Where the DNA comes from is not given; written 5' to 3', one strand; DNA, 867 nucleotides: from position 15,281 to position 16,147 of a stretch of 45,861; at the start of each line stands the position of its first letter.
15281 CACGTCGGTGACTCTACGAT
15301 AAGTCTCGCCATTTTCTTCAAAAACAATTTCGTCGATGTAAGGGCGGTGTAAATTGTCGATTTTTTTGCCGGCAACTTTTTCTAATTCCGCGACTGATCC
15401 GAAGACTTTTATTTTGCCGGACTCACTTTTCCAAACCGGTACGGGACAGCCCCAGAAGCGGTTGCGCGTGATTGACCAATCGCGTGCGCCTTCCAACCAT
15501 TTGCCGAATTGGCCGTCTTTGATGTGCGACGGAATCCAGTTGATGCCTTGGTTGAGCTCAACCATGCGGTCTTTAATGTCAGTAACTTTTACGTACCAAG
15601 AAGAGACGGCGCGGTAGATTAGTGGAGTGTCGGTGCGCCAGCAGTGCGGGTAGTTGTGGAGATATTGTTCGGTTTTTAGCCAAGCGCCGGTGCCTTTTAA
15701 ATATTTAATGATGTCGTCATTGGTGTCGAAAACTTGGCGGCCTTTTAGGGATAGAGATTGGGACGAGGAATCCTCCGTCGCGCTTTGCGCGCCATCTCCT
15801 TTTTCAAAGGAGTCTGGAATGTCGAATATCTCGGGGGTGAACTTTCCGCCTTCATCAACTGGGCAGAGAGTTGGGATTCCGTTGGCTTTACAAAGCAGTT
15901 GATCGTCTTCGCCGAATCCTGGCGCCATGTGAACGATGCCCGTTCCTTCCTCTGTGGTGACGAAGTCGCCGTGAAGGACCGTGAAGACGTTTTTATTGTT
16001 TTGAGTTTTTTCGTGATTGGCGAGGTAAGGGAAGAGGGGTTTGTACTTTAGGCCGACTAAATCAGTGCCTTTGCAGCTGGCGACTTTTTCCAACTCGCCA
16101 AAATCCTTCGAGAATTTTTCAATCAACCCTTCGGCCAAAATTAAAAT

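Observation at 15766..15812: Repeat fragment inserted in frame inside the essential ileS gene (RPE-like behaviour)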

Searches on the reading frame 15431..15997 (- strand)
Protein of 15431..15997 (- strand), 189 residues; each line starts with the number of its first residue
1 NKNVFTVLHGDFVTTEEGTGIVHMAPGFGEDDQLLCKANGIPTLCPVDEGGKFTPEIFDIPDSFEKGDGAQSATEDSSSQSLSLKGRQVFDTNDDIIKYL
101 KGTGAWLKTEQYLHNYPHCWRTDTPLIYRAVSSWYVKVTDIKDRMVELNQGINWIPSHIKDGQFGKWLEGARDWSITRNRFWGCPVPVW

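Call 61: search_solved_structures(query=window:15431-15997:-, max_evalue=1e-10, show_alignments=5)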
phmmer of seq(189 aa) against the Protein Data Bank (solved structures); distinct sequences matched with E-value up to 1e-10: 17.
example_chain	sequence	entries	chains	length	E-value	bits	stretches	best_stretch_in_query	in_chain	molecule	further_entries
1ile_A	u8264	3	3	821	2.3e-45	158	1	85-189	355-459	ISOLEUCYL-TRNA SYNTHETASE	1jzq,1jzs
9wqs_A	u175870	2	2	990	8.4e-41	143.1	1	86-189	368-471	Isoleucine--tRNA ligase, cytoplasmic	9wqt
7d5c_A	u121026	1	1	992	8.4e-41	143.1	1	86-189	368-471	Isoleucine--tRNA ligase, cytoplasmic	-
8wnd_A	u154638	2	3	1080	1.1e-40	142.7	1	3-189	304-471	isoleucine--tRNA ligase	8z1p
8c8v_A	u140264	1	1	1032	2e-40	141.9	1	85-189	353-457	Isoleucine--tRNA ligase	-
8c8u_A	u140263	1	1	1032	2e-40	141.9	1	85-189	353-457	Isoleucine--tRNA ligase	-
8c8w_A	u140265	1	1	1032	2e-40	141.9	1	85-189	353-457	Isoleucine--tRNA ligase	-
8c9d_A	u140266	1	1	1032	2.1e-40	141.8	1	85-189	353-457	Isoleucine--tRNA ligase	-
9w01_B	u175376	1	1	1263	2.5e-40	141.6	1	86-189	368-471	Isoleucine--tRNA ligase, cytoplasmic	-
6ldk_A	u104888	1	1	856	1.3e-37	132.7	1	5-189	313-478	Isoleucine--tRNA ligase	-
8c9e_A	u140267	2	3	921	2.3e-26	96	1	92-189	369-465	Isoleucine--tRNA ligase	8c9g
8c9f_A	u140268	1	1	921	2.3e-26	95.9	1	92-189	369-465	Isoleucine--tRNA ligase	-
1ffy_A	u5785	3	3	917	2.4e-23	86.1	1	93-189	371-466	ISOLEUCYL-TRNA SYNTHETASE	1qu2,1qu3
8wnf_A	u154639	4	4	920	1.2e-17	67.5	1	7-186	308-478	Isoleucine--tRNA ligase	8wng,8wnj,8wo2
8wni_A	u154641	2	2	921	1.2e-17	67.5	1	7-186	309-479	Isoleucine--tRNA ligase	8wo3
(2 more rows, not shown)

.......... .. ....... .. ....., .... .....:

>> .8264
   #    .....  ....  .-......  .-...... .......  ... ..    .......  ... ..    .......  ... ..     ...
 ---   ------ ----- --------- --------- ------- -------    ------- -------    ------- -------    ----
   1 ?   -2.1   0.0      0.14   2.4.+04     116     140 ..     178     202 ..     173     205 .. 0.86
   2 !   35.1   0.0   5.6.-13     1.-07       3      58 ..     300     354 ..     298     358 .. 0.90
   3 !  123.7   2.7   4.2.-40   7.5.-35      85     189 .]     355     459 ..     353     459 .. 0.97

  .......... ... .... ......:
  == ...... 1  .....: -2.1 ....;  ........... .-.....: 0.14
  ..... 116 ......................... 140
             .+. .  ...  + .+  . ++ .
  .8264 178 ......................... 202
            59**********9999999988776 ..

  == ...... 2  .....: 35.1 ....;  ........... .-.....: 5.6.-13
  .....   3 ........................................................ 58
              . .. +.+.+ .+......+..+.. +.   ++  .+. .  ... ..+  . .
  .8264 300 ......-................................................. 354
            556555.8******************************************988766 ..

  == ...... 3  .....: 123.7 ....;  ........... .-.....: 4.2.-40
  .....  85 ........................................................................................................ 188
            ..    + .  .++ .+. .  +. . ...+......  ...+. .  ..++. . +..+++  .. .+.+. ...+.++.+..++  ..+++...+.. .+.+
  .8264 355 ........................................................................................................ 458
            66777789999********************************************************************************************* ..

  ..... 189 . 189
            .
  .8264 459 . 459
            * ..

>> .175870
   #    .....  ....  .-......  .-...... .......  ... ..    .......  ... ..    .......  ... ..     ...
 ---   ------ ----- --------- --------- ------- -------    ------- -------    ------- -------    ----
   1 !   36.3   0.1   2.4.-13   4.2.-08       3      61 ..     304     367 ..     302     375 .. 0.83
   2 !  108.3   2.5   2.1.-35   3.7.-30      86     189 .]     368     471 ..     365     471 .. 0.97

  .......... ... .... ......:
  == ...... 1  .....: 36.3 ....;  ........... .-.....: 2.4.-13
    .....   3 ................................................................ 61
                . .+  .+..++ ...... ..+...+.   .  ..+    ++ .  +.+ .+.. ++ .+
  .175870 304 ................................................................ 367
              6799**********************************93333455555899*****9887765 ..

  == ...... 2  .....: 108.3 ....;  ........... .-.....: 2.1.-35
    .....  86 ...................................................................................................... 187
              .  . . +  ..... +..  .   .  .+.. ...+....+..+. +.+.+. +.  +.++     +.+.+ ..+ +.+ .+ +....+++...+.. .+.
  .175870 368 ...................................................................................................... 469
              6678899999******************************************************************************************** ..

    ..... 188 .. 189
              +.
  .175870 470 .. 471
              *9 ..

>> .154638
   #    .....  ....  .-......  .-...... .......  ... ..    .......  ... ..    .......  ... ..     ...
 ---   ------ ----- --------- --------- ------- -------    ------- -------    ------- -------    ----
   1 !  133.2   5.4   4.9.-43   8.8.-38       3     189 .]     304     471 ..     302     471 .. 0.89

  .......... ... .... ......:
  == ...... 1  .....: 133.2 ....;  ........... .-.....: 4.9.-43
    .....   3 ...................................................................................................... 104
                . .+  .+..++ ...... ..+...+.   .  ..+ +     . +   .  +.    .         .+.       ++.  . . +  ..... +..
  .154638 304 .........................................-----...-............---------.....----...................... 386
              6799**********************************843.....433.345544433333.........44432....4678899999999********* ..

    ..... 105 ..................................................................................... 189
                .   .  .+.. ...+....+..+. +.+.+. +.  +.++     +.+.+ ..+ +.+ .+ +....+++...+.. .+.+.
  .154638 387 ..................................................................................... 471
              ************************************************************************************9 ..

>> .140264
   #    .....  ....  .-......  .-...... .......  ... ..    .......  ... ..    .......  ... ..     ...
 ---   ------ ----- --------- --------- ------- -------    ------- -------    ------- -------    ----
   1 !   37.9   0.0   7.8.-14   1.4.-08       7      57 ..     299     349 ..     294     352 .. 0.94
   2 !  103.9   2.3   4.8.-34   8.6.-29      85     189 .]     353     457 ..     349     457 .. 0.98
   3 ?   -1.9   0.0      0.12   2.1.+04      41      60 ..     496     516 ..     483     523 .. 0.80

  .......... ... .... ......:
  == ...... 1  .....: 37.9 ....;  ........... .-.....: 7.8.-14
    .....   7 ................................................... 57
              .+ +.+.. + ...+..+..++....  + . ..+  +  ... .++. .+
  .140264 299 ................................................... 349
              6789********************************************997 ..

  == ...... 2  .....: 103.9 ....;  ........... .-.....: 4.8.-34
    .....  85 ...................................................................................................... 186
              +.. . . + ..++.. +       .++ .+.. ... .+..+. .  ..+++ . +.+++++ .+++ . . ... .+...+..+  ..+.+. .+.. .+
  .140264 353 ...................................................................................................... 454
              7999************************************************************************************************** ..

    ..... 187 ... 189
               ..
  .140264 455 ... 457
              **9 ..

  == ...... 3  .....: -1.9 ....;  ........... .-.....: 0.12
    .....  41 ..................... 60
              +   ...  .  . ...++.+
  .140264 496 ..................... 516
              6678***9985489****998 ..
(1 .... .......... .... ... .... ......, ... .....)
